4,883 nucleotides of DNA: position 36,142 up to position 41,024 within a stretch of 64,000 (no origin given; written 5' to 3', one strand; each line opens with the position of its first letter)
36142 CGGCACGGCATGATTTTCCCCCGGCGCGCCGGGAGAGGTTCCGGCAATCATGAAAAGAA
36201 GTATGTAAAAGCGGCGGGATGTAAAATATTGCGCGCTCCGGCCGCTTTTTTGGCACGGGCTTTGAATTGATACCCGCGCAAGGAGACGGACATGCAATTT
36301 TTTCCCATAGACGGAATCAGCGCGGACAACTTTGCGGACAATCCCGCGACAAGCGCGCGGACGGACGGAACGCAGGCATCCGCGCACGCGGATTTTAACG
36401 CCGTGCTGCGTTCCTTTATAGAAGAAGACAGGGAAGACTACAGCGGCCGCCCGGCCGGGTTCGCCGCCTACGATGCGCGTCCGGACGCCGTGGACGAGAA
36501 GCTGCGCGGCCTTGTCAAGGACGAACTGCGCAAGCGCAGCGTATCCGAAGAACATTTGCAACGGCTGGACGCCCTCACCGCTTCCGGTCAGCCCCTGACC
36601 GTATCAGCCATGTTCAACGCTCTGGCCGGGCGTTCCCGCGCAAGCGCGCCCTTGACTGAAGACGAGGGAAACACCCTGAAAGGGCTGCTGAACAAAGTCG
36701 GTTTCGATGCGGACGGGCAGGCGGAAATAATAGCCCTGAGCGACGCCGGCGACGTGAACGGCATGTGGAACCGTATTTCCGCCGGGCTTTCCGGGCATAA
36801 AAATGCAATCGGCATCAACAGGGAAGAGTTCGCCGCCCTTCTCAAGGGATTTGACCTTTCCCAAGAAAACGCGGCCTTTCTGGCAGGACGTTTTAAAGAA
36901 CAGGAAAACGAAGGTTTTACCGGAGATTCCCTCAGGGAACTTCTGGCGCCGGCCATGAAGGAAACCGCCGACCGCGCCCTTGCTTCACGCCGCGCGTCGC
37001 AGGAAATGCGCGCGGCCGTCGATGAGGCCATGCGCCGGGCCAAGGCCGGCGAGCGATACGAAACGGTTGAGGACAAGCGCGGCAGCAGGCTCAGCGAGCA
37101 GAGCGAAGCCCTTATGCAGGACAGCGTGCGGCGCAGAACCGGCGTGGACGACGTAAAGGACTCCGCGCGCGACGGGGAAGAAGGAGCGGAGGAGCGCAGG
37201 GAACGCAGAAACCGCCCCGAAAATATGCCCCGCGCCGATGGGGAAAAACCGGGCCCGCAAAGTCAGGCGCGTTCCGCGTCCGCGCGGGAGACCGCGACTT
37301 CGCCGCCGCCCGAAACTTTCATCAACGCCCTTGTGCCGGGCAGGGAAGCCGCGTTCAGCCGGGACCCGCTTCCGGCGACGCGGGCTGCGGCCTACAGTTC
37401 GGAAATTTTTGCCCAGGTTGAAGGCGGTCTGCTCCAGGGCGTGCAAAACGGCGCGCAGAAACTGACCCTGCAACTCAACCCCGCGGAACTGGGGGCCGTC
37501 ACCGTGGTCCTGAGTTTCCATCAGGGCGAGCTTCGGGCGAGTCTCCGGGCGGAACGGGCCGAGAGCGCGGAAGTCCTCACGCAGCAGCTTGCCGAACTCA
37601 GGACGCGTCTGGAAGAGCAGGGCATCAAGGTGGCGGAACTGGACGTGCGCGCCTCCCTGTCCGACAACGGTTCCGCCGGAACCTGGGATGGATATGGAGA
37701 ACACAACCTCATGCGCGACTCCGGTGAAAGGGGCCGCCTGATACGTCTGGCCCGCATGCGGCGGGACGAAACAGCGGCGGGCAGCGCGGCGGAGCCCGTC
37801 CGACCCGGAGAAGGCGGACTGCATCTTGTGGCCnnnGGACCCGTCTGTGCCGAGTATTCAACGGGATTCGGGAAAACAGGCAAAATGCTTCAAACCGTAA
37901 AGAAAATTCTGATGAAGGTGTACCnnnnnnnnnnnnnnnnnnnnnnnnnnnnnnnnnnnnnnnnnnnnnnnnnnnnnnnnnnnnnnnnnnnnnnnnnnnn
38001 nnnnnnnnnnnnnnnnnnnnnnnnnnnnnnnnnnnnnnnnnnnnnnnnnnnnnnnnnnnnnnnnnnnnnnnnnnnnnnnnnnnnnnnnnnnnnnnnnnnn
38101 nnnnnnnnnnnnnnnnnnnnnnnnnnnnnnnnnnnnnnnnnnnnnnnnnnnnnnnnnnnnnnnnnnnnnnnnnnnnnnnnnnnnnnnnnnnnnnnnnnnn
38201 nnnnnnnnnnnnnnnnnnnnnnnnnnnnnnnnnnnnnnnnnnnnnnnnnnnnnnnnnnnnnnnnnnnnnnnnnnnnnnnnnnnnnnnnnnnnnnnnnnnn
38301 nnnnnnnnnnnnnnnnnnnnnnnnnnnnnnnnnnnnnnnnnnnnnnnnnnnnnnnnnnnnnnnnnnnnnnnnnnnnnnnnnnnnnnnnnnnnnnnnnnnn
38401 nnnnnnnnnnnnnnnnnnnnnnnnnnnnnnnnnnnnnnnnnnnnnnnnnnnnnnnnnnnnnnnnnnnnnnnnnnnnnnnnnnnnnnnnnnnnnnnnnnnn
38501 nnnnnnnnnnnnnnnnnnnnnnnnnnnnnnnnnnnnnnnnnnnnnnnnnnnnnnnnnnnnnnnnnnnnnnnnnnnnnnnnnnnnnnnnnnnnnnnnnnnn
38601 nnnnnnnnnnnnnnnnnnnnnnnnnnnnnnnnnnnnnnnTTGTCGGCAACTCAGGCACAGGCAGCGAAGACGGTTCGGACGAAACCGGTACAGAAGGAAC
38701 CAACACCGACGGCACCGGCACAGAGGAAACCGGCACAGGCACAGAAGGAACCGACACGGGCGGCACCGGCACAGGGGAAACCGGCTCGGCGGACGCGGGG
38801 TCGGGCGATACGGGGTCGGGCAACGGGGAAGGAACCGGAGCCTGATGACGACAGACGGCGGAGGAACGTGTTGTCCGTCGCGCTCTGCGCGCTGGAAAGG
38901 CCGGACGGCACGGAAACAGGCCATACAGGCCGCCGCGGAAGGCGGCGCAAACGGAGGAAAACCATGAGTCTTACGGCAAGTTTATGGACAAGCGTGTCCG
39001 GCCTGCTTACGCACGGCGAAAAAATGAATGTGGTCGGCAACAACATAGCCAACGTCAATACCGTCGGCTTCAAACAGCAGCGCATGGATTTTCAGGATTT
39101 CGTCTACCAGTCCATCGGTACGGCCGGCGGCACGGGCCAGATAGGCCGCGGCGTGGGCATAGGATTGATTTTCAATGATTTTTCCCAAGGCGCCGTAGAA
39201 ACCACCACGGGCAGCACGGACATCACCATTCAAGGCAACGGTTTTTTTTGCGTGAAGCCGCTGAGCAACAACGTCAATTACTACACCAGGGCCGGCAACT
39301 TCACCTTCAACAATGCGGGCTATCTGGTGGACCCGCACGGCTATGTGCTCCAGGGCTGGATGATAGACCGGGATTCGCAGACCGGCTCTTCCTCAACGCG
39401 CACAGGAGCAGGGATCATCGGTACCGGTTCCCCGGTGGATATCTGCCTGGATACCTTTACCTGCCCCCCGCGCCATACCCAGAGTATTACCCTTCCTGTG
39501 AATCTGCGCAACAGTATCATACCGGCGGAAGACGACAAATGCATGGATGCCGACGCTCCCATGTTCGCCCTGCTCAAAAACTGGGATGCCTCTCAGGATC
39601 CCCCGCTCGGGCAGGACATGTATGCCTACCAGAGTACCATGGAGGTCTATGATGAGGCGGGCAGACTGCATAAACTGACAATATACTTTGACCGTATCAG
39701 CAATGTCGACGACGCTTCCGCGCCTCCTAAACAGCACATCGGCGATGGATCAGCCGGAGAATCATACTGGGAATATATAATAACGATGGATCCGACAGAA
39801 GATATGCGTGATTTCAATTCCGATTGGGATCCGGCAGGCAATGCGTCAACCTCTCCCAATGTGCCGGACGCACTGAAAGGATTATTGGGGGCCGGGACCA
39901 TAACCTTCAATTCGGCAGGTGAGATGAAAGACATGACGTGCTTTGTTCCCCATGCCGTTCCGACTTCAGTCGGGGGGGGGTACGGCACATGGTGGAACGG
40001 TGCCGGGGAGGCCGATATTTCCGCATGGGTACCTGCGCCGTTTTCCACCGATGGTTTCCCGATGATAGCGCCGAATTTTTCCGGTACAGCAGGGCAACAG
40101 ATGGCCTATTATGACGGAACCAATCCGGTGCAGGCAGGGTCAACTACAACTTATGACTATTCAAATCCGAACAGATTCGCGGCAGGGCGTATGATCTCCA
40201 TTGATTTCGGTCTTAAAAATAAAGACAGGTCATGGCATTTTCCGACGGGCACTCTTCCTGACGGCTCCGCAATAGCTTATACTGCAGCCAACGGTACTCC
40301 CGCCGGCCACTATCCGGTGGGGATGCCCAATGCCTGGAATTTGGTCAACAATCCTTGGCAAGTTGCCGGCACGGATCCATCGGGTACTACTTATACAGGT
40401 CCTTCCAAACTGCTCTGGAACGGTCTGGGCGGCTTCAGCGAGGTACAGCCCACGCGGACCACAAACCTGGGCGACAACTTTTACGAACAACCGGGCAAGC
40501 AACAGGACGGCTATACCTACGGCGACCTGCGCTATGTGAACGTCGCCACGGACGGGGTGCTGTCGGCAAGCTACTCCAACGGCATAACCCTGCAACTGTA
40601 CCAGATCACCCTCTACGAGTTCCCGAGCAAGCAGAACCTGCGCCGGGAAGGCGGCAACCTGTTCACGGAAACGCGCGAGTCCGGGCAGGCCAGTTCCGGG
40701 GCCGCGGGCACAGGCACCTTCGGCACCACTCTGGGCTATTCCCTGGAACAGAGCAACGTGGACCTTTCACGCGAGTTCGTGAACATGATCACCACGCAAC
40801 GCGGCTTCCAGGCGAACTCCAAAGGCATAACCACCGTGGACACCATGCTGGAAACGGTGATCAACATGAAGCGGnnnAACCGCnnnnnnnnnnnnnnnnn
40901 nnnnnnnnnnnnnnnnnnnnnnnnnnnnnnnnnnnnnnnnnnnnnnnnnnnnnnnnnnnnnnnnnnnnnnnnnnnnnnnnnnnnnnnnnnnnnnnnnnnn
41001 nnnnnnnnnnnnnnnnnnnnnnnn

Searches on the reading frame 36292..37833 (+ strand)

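Call 68: search_protein_families(library=pfam, proteins=[window:36292-37833:+], max_evalue=0.000001)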
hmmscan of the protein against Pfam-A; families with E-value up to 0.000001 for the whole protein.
window:36292-37833:+ (514 aa): 1 family
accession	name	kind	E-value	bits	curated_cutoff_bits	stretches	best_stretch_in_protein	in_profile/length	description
PF02120.21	Flg_hook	-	1.9e-19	69.7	29.8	1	382-457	6-81/85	Flagellar hook-length control protein FliK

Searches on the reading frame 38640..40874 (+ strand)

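Call 68: search_protein_families(library=pfam, proteins=[window:38640-40874:+], max_evalue=0.000001)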
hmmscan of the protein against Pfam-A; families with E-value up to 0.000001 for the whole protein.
window:38640-40874:+ (745 aa): 4 families
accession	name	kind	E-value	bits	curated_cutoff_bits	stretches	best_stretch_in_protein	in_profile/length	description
PF06429.18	Flg_bbr_C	-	7e-17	61.1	23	1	701-743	4-46/46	Flagellar basal body rod FlgEFG protein C-terminal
PF07559.19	FlgE_D2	-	5.9e-15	56.4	22.7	1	314-474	1-108/142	Flagellar basal body protein FlaE D2 domain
PF22692.1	LlgE_F_G_D1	-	4.5e-12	46.4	27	1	197-282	2-44/64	Flagellar hook protein FlgE/F/G D1 domain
PF00460.25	Flg_bb_rod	-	1.3e-07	31.8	20.7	1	117-145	3-31/31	Flagella basal body rod protein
